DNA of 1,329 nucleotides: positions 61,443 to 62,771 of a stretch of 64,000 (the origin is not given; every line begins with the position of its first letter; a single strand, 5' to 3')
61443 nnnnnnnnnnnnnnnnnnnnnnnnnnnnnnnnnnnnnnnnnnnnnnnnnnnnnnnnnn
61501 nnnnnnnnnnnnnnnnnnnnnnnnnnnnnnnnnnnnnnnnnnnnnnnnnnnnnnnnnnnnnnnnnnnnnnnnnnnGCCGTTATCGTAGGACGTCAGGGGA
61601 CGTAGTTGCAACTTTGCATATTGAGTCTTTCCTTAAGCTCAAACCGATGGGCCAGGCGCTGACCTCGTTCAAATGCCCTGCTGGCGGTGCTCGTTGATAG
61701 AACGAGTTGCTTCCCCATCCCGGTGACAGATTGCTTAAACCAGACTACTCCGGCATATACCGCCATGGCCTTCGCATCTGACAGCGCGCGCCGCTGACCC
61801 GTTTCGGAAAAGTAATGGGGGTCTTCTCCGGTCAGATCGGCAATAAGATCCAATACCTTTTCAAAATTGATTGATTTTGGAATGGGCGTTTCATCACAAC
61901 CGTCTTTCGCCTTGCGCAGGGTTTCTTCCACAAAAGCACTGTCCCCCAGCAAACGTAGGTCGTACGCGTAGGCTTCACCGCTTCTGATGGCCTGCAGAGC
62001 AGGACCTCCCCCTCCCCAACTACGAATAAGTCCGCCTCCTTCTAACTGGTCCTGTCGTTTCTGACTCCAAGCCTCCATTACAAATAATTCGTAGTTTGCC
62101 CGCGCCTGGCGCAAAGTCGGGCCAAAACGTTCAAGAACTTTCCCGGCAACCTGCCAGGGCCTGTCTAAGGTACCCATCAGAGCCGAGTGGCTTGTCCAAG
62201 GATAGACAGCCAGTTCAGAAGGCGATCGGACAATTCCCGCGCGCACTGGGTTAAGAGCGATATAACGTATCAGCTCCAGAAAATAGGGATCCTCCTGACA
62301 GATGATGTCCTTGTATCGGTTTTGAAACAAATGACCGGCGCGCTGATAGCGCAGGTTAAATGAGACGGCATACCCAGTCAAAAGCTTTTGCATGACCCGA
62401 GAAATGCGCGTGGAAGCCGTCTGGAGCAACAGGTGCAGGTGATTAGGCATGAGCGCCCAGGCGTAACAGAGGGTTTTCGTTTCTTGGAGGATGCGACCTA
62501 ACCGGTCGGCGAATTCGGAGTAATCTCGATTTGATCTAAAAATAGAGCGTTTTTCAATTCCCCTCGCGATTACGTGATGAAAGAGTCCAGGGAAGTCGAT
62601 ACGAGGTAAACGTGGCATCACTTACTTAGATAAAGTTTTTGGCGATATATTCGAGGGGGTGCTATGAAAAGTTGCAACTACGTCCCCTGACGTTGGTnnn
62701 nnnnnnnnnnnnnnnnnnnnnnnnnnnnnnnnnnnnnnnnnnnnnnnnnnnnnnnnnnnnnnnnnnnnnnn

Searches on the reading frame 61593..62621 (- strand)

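Call 15: search_protein_families(library=pfam, proteins=[window:61593-62621:-], max_evalue=0.01)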
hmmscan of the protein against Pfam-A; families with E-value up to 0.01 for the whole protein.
window:61593-62621:- (342 aa): 1 family
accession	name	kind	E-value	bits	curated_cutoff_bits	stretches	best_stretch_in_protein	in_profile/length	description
PF01797.21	Y1_Tnp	-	1.2e-09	38.7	23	1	15-122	7-119/121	Transposase IS200 like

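Call 70: search_protein_families(library=ncbifam, proteins=[window:61593-62621:-], max_evalue=0.01)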
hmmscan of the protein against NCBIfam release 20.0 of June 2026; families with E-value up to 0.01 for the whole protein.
window:61593-62621:- (342 aa): 1 family
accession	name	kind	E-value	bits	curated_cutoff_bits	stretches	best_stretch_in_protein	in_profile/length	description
NF047646.1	REP_Tyr_transpos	equivalog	3.1e-17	62.8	80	1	11-136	8-142/146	REP-associated tyrosine transposase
